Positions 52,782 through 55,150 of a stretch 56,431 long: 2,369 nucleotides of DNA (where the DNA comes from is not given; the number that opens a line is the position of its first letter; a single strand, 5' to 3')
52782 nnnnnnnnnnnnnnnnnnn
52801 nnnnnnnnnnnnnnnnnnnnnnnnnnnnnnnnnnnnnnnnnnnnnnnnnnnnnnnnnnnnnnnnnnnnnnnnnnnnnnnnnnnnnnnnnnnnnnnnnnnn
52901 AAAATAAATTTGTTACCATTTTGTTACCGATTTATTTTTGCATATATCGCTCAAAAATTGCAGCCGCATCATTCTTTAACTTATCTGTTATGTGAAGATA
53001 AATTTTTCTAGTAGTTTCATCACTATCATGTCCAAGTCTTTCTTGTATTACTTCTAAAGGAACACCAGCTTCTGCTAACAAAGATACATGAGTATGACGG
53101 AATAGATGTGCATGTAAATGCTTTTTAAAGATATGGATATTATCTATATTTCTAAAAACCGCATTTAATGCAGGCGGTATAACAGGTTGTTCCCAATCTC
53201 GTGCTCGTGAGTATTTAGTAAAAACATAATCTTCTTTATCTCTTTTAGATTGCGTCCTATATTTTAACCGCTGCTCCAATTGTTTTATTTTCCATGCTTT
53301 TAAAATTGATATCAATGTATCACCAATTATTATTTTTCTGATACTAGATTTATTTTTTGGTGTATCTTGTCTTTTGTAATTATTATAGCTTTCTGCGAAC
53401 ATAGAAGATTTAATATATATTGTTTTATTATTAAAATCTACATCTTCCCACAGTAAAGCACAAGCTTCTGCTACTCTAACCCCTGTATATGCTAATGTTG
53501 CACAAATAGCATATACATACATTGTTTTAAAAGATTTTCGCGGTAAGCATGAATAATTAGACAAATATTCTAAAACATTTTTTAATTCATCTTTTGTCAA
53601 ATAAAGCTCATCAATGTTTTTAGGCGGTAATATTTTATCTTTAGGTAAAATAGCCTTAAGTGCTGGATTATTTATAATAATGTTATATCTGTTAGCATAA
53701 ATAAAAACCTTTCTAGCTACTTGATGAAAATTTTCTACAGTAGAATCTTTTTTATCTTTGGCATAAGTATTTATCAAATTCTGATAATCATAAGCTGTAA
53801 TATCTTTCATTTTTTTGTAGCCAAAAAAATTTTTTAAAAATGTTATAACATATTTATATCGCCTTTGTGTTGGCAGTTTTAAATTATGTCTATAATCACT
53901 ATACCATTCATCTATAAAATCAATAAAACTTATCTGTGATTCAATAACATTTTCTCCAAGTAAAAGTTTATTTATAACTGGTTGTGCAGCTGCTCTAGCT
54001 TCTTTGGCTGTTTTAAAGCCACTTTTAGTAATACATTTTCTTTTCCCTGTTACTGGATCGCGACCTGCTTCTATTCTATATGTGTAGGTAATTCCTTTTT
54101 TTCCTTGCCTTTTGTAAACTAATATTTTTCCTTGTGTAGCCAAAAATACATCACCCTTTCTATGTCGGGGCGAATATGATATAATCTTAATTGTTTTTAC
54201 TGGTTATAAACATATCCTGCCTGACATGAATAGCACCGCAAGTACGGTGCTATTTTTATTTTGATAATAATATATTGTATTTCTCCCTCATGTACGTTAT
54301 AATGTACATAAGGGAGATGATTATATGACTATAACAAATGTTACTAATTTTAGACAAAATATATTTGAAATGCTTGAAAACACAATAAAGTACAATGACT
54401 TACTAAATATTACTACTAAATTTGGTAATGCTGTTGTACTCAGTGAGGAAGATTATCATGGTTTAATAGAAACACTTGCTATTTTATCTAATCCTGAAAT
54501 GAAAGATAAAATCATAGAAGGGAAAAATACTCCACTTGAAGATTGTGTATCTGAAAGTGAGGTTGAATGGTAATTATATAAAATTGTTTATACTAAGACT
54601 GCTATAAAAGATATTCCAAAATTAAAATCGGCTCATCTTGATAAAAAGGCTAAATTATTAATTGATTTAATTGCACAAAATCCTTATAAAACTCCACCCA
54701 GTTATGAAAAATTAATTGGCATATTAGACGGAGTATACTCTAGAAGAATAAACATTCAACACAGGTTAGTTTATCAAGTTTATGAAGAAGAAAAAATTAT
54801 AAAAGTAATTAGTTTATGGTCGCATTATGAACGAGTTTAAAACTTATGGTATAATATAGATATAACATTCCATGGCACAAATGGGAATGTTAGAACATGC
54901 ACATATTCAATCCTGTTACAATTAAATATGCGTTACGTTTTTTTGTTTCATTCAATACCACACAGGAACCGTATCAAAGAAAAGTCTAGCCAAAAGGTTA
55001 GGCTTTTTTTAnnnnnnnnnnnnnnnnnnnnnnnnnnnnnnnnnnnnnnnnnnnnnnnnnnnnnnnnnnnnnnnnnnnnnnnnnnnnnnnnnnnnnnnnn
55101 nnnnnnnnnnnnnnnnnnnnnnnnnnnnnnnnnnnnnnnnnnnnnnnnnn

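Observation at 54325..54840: YoeB/Txe-type toxin lacking any start codon, in frame immediately after the Phd antitoxin stop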

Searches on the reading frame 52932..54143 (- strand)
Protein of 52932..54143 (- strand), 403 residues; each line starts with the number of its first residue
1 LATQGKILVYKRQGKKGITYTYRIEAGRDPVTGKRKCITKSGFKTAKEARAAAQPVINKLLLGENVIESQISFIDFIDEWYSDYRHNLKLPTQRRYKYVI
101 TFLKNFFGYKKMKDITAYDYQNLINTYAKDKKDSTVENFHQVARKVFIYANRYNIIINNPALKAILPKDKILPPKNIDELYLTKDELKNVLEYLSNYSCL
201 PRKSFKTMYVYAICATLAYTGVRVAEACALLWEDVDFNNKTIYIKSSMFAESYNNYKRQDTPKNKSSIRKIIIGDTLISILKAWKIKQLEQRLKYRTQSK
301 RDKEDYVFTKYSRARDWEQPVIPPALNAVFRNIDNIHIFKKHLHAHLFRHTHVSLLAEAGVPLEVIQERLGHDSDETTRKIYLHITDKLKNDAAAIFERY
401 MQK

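Call 32: search_protein_families(library=phrogs, proteins=[window:52932-54143:-], max_evalue=0.00001)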
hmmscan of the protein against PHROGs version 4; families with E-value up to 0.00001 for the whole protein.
window:52932-54143:- (403 aa): 5 families
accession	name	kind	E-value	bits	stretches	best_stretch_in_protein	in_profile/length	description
phrog_1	-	integration and excision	1.1e-80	273.7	1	9-401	116-451/611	integrase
phrog_216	-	integration and excision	2.3e-35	123.2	1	137-399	16-238/301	integrase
phrog_26960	-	unknown function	3.3e-20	73.8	1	5-143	3-143/146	-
phrog_7685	-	integration and excision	2e-14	54.8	1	263-399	123-237/240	integrase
phrog_23783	-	integration and excision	1.4e-12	48.8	1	6-165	2-153/162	integrase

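Call 38: find_encoding_contigs(protein=window:52932-54143:-, flank=2500, max_places=10)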
Protein window:52932-54143:- (403 aa): 24 contigs read that carry it; 10 places shown.
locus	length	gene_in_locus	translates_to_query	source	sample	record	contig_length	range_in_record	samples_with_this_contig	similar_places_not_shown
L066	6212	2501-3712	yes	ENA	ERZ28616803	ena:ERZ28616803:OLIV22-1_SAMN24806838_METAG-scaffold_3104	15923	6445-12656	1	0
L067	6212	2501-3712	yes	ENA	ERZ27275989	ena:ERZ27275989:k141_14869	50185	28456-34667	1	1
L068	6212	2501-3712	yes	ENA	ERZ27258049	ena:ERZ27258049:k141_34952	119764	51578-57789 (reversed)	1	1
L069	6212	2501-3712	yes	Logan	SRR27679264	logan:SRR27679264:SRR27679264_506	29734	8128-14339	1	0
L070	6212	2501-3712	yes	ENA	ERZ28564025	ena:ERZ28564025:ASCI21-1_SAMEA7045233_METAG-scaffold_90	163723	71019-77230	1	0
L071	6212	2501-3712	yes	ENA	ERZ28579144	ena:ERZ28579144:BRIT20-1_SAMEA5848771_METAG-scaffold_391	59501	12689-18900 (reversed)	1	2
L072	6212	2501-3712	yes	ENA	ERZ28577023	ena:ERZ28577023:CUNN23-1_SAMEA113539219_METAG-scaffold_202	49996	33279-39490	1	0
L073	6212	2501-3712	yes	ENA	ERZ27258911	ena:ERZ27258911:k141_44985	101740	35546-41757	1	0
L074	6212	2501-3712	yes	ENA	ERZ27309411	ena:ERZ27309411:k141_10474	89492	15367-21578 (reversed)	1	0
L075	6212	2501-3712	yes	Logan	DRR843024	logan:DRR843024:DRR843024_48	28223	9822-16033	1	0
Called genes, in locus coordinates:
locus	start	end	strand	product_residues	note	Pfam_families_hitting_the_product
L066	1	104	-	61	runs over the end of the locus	-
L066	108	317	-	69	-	PF12844:HTH_19, PF01381:HTH_3, PF13443:HTH_26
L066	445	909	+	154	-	PF12844:HTH_19 (weak), PF13443:HTH_26, PF01381:HTH_3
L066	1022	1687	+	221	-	PF05656:DUF805 (weak)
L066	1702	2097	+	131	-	-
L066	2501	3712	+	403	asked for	PF14657:Arm-DNA-bind_4, PF14659:Phage_int_SAM_3, PF00589:Phage_integrase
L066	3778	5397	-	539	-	PF00485:PRK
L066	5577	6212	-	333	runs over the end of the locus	PF01384:PHO4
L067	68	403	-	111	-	-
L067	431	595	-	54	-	-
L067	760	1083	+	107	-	-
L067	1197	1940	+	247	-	-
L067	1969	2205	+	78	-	PF02805:Ada_Zn_binding (weak)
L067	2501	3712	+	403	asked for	PF14657:Arm-DNA-bind_4, PF14659:Phage_int_SAM_3, PF00589:Phage_integrase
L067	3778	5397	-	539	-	PF00485:PRK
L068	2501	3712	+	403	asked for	PF14657:Arm-DNA-bind_4, PF14659:Phage_int_SAM_3, PF00589:Phage_integrase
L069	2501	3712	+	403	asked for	PF14657:Arm-DNA-bind_4, PF14659:Phage_int_SAM_3, PF00589:Phage_integrase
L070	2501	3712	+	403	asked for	PF14657:Arm-DNA-bind_4, PF14659:Phage_int_SAM_3, PF00589:Phage_integrase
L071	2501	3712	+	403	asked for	PF14657:Arm-DNA-bind_4, PF14659:Phage_int_SAM_3, PF00589:Phage_integrase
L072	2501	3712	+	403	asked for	PF14657:Arm-DNA-bind_4, PF14659:Phage_int_SAM_3, PF00589:Phage_integrase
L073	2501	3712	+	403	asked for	PF14657:Arm-DNA-bind_4, PF14659:Phage_int_SAM_3, PF00589:Phage_integrase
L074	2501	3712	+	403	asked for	PF14657:Arm-DNA-bind_4, PF14659:Phage_int_SAM_3, PF00589:Phage_integrase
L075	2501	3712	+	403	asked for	PF14657:Arm-DNA-bind_4, PF14659:Phage_int_SAM_3, PF00589:Phage_integrase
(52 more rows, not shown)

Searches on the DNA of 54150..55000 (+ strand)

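Call 7: search_dna_similar(query=window:54150-55000:+, collection=phages, mode=distant)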
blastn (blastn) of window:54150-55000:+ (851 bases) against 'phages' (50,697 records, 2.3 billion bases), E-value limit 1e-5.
No match.
